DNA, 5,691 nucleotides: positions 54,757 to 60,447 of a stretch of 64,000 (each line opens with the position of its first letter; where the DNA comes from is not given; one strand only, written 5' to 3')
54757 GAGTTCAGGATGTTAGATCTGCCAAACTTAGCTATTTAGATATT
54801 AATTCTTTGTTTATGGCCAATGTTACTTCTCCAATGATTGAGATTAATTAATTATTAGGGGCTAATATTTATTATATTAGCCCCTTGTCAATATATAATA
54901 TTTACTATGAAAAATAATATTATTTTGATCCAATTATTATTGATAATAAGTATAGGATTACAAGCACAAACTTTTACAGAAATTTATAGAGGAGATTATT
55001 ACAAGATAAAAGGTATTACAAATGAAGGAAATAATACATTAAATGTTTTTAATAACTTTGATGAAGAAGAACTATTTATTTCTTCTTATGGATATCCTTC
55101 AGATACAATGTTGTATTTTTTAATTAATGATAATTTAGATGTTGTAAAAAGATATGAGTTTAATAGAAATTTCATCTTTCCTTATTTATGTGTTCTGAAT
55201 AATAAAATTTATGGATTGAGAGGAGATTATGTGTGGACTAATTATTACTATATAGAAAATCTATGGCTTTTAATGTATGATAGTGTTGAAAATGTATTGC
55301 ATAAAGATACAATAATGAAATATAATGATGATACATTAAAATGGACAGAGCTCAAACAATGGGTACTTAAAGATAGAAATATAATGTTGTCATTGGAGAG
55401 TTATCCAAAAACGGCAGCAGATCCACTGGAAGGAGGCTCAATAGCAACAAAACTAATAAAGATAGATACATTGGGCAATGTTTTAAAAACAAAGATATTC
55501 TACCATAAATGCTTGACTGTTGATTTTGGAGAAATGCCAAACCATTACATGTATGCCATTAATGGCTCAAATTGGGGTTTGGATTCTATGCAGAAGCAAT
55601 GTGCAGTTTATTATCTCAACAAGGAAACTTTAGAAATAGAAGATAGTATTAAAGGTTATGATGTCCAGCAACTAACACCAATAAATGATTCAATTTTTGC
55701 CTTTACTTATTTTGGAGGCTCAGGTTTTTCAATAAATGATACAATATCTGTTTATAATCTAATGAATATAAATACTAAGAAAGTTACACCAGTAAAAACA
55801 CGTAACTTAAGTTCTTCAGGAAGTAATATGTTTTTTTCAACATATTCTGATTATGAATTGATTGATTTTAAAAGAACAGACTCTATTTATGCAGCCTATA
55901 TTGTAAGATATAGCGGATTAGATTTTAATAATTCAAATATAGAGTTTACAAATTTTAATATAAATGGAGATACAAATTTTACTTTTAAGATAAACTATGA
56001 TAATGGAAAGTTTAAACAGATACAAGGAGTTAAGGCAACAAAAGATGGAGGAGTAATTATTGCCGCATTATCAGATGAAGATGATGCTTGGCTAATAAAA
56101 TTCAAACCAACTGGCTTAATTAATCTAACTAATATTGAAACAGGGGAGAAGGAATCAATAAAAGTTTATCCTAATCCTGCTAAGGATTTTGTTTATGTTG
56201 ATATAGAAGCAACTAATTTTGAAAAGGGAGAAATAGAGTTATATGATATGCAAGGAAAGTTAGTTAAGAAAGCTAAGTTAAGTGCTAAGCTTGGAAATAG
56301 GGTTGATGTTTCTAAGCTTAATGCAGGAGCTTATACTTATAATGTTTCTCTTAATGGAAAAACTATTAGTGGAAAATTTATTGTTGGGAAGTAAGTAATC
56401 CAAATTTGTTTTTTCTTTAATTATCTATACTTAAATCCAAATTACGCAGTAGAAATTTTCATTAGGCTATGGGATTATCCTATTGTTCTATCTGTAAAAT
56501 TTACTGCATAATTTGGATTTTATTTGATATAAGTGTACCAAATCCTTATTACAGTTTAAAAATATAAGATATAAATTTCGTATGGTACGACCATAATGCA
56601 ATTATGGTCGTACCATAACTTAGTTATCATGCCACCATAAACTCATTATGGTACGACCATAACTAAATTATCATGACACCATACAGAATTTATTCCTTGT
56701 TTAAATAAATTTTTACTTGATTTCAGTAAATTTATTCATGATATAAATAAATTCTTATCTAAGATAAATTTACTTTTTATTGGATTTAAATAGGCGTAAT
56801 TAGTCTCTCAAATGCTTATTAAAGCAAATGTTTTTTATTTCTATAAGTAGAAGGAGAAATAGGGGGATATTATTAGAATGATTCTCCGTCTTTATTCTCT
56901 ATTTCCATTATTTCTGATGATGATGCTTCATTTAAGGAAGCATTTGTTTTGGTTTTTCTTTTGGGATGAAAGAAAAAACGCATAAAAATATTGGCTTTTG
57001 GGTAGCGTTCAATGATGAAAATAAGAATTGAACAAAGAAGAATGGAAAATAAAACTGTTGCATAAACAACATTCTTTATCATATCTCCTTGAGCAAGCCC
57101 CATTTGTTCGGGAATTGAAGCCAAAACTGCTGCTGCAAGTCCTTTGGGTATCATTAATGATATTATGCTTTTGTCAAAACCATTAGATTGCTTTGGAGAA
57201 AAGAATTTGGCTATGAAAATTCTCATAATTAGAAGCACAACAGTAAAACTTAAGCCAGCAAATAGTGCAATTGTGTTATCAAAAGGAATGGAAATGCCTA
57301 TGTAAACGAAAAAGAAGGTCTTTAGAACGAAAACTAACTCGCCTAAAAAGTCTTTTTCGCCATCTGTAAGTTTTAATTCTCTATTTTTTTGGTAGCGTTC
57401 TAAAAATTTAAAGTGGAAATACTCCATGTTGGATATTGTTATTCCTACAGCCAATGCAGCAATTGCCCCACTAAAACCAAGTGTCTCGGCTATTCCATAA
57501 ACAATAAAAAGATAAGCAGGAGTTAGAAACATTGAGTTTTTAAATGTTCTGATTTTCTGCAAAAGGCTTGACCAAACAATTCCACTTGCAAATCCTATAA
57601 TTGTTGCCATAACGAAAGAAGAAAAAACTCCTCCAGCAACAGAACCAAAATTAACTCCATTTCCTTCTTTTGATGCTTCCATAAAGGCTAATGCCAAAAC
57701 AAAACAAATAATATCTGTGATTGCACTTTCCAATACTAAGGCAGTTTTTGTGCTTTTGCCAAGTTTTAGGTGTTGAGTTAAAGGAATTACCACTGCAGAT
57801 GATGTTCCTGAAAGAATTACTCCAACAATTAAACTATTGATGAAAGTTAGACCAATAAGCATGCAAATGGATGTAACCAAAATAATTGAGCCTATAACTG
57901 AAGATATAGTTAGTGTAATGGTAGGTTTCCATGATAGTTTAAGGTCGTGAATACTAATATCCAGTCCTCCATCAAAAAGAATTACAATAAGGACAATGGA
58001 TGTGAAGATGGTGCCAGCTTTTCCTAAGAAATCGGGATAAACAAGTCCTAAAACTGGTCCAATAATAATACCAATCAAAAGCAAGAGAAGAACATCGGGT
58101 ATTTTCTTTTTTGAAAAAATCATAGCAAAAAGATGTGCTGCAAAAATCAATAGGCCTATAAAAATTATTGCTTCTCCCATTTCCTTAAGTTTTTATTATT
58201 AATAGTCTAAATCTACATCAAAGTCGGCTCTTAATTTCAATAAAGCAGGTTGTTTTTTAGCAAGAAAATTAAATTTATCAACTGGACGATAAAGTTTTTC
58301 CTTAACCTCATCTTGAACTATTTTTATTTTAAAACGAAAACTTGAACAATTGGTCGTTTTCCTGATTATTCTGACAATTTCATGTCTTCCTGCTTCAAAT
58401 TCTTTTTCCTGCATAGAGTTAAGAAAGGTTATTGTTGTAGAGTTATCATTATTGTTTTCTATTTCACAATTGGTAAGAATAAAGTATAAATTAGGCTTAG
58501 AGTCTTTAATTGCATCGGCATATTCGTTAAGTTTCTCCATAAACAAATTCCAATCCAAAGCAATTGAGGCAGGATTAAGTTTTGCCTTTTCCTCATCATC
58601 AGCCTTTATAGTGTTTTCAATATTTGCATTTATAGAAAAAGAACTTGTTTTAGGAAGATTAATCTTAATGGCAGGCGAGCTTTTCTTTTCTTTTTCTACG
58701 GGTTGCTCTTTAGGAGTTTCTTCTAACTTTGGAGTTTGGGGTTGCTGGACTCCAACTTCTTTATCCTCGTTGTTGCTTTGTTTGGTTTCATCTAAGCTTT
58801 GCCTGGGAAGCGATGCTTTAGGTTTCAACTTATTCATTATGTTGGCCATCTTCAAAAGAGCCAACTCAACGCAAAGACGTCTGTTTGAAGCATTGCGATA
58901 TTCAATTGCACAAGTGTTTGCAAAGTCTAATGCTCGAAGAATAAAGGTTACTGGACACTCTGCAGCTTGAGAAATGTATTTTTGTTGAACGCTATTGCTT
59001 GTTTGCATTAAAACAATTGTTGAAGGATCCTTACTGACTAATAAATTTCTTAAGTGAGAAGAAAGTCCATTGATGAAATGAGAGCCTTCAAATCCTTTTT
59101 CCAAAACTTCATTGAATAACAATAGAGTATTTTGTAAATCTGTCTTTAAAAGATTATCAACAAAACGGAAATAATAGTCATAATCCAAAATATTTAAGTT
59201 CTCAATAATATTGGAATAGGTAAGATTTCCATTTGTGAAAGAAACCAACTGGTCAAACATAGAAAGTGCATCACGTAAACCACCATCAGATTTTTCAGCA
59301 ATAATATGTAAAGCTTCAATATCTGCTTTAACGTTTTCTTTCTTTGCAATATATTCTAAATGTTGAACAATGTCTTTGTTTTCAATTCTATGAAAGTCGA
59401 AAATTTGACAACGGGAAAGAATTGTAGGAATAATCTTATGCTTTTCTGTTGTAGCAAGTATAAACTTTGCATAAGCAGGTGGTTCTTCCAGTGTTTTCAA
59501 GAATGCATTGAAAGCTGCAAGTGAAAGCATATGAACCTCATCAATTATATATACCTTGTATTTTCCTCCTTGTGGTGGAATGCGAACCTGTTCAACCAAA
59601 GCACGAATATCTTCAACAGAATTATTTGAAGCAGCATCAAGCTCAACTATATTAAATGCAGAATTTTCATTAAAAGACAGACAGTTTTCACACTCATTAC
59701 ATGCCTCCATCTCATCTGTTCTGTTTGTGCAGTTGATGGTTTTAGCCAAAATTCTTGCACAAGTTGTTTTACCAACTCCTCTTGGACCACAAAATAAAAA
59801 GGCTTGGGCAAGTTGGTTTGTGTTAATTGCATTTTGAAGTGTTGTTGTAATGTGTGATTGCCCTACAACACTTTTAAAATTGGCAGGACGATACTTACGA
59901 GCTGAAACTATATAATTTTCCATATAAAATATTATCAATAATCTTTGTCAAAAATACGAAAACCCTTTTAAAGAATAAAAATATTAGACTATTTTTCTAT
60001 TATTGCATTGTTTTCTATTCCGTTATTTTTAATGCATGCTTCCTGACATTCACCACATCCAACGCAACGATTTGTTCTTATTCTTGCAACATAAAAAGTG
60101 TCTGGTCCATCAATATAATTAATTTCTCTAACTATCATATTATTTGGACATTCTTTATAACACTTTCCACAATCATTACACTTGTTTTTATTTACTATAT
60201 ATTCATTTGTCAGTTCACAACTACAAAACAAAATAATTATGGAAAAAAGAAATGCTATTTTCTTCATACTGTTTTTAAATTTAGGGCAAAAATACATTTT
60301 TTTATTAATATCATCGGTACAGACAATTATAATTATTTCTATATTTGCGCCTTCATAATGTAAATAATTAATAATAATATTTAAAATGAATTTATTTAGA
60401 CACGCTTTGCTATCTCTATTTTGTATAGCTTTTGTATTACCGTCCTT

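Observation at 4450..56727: Dispersed family of intergenic arrays of locus-specific short palindromes phased at about 22 bp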

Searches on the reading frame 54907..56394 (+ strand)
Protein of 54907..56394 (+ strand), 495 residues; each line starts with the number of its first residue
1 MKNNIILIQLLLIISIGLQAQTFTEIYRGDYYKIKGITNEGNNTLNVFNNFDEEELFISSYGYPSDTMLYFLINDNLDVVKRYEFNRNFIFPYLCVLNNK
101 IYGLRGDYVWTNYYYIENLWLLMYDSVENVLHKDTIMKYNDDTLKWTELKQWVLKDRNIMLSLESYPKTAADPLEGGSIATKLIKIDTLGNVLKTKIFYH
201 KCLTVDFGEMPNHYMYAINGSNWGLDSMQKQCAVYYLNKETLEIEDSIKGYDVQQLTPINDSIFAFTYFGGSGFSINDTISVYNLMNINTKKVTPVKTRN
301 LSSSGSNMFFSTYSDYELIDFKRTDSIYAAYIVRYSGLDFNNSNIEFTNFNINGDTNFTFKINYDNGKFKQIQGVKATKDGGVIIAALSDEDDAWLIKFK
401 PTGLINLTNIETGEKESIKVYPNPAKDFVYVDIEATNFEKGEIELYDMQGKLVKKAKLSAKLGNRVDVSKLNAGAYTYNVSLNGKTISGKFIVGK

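Call 14: search_protein_families(library=pfam, proteins=[window:54907-56394:+])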
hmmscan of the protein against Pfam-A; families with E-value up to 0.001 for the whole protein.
window:54907-56394:+ (495 aa): 1 family
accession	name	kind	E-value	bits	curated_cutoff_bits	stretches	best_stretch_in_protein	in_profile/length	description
PF18962.6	Por_Secre_tail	-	5e-15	56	27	1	420-493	1-75/75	Secretion system C-terminal sorting domain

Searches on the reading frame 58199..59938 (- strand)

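Call 21: search_protein_families(library=pfam, max_evalue=0.00001, proteins=[window:58199-59938:-])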
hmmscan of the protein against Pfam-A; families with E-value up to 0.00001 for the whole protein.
window:58199-59938:- (579 aa): 8 families
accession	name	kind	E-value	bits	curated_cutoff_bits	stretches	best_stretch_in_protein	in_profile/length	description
PF13177.12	DNA_pol3_delta2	-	1.3e-43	149.2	27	1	27-185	2-160/161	DNA polymerase III, delta subunit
PF22608.2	DNAX_ATPase_lid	-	2.7e-14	53.1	27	1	190-237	2-49/49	DNA polymerase III clamp loader subunit, ATPase lid domain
PF00004.35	AAA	-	2.1e-11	44.9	21.2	1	48-179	2-125/131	ATPase family associated with various cellular activities (AAA)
PF21960.2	RCF1-5-like_lid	-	1.1e-07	32.1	27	1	194-228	3-38/43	RCF1/5-like, AAA+ ATPase lid domain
PF12169.13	DNA_pol3_gamma3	-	3.5e-07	30.5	24.4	1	252-376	14-139/143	DNA polymerase III subunits gamma and tau domain III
PF13401.12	AAA_22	-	6.7e-07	30.1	27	1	44-163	5-122/130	AAA domain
PF13173.12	AAA_14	-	2.4e-06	28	27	0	46-164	4-98/129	AAA domain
PF05496.18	RuvB_N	-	2.4e-06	27.8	27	0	17-74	2-63/159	Holliday junction DNA helicase RuvB P-loop domain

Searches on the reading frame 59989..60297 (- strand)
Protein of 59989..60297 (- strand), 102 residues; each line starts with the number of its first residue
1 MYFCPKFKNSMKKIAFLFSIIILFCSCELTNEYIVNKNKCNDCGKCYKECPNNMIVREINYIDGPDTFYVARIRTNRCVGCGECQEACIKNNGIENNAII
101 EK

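Call 21: search_protein_families(library=pfam, max_evalue=0.00001, proteins=[window:59989-60297:-])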
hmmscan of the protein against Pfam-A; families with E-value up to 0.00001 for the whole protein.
window:59989-60297:- (102 aa): 7 families
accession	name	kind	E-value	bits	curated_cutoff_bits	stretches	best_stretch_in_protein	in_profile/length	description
PF00037.32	Fer4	-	3.8e-11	42.7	21.1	1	33-55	1-23/24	4Fe-4S binding domain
PF12837.12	Fer4_6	-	2.4e-10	40.3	25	0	35-55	4-24/24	4Fe-4S binding domain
PF12838.12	Fer4_7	-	5.6e-09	36.8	27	1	39-91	1-51/52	4Fe-4S dicluster domain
PF13237.11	Fer4_10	-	2.1e-07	31.2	25.5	1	34-88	3-52/53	4Fe-4S dicluster domain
PF12797.12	Fer4_2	-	3.4e-07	30.2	24.5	0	34-51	4-21/22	4Fe-4S binding domain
PF13187.11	Fer4_9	-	6.9e-07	29.6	27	0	39-90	1-49/52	4Fe-4S dicluster domain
PF14697.11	Fer4_21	-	8.2e-06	26.3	35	0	35-89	3-52/59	4Fe-4S dicluster domain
